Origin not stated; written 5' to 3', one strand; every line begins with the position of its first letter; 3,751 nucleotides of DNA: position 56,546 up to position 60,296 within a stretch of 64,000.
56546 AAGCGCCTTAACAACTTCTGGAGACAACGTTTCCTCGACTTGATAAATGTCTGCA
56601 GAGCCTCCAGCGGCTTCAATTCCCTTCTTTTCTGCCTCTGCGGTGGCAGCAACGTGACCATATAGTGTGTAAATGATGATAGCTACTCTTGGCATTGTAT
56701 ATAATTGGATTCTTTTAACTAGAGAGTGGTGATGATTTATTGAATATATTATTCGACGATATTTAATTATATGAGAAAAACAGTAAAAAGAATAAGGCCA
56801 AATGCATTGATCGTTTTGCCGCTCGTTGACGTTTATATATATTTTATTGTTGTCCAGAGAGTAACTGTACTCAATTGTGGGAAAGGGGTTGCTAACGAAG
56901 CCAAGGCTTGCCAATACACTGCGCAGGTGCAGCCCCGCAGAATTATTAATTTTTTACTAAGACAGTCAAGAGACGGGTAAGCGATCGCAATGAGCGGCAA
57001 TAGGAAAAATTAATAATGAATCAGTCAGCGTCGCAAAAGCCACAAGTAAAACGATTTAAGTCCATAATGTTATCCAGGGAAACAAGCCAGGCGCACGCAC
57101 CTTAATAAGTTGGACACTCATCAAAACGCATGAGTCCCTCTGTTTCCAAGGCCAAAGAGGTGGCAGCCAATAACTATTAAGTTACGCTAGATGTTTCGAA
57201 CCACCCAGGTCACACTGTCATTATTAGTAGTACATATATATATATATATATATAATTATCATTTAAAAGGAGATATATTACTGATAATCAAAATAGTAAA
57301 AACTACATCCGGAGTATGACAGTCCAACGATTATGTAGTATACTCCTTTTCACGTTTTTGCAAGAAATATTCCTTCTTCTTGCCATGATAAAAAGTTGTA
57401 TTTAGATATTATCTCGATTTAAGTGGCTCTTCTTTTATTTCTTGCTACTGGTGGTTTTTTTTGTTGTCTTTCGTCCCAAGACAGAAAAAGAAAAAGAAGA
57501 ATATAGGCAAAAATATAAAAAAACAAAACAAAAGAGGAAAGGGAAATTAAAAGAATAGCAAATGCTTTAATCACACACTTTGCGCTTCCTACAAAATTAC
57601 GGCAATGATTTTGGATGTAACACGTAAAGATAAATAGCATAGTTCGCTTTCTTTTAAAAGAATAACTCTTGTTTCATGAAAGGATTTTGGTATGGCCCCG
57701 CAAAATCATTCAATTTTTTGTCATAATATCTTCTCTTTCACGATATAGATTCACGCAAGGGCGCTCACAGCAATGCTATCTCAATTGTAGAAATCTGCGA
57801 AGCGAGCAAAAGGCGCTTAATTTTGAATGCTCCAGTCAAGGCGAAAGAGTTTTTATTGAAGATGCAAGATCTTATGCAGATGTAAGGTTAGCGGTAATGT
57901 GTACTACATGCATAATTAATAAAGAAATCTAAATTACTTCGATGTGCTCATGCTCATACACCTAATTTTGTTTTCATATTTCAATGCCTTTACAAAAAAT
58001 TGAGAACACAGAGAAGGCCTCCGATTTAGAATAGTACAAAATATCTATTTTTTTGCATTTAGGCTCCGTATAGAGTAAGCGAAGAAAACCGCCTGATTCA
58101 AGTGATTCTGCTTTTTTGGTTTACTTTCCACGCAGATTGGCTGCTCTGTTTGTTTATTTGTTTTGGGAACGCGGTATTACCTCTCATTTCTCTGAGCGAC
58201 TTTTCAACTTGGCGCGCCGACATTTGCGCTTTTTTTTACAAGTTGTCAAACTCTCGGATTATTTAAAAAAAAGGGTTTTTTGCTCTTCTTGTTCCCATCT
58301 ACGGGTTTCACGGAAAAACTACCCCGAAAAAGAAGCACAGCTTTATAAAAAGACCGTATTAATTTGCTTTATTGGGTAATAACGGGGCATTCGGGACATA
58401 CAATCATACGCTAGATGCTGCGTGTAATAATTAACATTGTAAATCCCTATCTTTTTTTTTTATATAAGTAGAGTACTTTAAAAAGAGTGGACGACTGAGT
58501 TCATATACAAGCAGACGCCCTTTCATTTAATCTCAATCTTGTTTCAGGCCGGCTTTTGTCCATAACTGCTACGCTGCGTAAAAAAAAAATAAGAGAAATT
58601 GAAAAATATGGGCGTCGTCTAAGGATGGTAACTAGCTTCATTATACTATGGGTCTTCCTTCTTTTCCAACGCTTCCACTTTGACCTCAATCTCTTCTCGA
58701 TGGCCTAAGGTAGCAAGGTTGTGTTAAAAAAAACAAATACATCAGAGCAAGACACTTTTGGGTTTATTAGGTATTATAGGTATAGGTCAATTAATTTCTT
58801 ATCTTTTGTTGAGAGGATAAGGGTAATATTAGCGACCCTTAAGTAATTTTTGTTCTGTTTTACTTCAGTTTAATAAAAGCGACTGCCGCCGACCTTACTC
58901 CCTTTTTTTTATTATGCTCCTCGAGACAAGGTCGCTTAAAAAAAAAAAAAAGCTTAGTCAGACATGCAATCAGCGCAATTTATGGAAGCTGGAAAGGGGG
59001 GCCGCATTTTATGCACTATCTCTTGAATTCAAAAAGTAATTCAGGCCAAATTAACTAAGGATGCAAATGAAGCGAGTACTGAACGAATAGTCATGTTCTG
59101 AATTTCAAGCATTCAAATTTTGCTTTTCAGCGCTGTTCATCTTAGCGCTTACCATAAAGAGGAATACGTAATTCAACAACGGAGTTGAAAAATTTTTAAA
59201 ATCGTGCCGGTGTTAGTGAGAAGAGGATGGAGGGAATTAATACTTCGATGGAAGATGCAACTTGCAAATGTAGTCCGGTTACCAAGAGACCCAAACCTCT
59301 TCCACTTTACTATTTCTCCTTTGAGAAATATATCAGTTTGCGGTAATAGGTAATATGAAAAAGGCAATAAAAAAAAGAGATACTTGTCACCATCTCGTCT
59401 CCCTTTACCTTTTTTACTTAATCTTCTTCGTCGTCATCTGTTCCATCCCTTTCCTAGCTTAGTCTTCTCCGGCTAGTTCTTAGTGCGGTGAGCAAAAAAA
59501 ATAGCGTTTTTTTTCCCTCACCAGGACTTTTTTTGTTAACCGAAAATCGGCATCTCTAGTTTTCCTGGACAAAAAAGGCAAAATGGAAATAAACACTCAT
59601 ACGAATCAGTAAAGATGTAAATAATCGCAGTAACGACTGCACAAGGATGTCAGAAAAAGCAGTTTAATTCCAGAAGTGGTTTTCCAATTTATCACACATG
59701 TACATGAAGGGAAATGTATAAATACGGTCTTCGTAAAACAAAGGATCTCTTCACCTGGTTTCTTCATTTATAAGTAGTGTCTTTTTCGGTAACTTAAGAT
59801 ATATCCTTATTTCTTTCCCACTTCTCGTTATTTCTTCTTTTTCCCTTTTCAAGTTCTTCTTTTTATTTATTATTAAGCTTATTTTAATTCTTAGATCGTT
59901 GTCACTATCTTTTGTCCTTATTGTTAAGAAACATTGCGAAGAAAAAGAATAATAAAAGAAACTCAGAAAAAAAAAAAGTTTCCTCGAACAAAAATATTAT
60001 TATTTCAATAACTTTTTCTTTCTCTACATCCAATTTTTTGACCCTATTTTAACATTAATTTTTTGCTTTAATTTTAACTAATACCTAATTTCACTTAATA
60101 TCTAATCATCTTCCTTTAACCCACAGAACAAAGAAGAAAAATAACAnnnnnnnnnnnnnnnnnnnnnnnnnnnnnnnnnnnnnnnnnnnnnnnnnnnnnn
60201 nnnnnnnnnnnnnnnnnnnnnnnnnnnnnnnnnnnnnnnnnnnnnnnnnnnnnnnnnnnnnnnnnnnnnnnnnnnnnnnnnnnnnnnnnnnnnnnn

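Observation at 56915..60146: Unusually long (3.2 kb) gene-free divergent region between PST2 and MRH1 with a perfect ACS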

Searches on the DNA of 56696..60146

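Call 70: search_rna_families(source=window, start=56696, end=60146, threshold=evalue, max_evalue=1)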
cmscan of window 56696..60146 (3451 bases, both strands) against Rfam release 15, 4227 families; matches with E-value up to 1: 1.
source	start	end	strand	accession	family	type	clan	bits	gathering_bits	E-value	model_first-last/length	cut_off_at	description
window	57385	57495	+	RF02060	STnc410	Gene; sRNA;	-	19.7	50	0.38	1-158/158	no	Enterobacterial sRNA STnc410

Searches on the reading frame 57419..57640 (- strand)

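Call 69: search_protein_families(library=pfam, proteins=[window:57419-57640:-], max_evalue=1)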
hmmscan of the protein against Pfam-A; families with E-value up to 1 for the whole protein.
window:57419-57640:- (73 aa): 1 family
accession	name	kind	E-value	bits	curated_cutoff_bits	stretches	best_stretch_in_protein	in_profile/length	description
PF04689.18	S1FA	-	0.056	14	21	1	29-70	12-52/66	DNA binding protein S1FA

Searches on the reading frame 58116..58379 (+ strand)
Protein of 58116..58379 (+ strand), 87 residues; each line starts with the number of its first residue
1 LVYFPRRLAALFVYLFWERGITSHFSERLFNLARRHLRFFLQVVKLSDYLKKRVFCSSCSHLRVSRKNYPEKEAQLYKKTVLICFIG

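Call 69: search_protein_families(library=pfam, proteins=[window:58116-58379:+], max_evalue=1)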
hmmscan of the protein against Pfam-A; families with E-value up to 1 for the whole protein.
window:58116-58379:+ (87 aa): 1 family
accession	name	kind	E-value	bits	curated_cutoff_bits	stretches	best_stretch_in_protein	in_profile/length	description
PF21245.3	PI4KB-PIK1_PIK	-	0.021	15.4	27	1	14-46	5-40/75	PI4KB/PIK1, accessory (PIK) domain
